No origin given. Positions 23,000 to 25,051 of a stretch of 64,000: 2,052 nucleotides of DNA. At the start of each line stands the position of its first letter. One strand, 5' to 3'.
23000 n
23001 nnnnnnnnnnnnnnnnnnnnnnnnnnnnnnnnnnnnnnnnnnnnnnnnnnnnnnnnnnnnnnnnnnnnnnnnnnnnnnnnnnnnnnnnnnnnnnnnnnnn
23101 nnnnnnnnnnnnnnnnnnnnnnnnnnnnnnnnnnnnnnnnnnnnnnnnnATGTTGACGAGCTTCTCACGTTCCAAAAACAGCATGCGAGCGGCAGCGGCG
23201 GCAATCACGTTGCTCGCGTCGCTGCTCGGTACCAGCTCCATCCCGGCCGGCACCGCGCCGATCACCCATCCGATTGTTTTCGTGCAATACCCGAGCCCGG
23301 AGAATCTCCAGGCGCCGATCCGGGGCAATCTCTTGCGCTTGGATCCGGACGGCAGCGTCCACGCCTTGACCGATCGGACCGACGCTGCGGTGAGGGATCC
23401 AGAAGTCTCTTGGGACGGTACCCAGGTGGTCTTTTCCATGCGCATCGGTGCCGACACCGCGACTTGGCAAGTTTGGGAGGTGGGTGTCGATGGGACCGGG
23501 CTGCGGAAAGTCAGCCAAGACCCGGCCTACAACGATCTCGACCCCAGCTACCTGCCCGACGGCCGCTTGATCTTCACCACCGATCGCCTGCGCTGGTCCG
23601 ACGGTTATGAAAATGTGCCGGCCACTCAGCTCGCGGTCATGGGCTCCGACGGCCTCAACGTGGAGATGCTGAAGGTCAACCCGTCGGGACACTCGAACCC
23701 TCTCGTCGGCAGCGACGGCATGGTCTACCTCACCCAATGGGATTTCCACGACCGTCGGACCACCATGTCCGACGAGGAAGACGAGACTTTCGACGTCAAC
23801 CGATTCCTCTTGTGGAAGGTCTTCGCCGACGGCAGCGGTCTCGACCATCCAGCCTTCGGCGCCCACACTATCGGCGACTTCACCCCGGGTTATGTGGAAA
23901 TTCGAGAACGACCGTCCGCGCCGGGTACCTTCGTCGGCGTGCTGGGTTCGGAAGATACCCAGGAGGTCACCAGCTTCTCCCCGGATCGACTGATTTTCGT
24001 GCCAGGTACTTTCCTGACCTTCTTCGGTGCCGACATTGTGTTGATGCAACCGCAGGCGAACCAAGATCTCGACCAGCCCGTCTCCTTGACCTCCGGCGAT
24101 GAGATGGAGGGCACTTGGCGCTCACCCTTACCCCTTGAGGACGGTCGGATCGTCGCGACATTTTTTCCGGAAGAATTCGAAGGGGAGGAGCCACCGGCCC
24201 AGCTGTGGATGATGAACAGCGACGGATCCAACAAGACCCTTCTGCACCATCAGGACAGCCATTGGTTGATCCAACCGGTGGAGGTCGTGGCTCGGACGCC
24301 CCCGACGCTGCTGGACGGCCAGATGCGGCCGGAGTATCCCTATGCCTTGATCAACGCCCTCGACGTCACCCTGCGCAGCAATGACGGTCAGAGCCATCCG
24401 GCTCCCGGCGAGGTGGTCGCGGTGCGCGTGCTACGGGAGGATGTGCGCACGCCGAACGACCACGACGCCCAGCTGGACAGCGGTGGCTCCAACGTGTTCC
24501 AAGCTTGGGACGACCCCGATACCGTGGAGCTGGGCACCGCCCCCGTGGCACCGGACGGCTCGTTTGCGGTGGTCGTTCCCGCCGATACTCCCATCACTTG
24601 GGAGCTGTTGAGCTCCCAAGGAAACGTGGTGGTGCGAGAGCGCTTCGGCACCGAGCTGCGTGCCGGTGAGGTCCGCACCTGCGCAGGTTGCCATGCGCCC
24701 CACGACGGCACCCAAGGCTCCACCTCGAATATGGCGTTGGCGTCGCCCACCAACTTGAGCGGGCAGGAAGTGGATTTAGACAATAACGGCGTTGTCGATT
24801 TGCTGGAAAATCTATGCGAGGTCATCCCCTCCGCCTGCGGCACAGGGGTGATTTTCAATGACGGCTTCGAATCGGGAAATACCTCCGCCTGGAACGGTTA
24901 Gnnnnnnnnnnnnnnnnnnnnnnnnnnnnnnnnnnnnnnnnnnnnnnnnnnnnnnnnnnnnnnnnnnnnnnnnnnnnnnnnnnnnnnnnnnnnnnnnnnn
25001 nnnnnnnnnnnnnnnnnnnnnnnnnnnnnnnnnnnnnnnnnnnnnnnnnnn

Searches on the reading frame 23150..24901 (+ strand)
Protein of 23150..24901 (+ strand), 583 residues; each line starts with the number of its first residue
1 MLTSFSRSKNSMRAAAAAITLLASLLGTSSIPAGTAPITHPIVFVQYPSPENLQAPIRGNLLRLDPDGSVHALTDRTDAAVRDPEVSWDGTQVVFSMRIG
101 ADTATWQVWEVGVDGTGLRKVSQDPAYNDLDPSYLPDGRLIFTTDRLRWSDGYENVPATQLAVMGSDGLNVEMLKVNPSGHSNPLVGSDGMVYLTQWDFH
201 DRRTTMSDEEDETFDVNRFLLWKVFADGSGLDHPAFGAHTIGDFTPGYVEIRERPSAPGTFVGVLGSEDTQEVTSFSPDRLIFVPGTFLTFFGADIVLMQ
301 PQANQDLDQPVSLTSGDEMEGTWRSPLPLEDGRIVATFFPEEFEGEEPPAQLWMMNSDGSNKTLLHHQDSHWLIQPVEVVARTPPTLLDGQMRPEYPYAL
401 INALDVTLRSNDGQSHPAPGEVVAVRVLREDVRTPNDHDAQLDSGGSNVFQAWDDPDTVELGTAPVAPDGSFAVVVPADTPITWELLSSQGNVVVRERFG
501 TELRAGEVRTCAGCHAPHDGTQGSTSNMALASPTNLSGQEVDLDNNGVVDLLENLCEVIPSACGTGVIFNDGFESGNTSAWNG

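Call 41: search_protein_families(library=pfam, proteins=[window:23150-24901:+], max_evalue=0.001)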
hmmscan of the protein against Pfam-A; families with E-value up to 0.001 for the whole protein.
window:23150-24901:+ (583 aa): 1 family
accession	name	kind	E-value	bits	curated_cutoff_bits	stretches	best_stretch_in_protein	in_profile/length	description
PF18582.6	HZS_alpha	-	5.4e-14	52.9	26.6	1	420-515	1-97/98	Hydrazine synthase alpha subunit middle domain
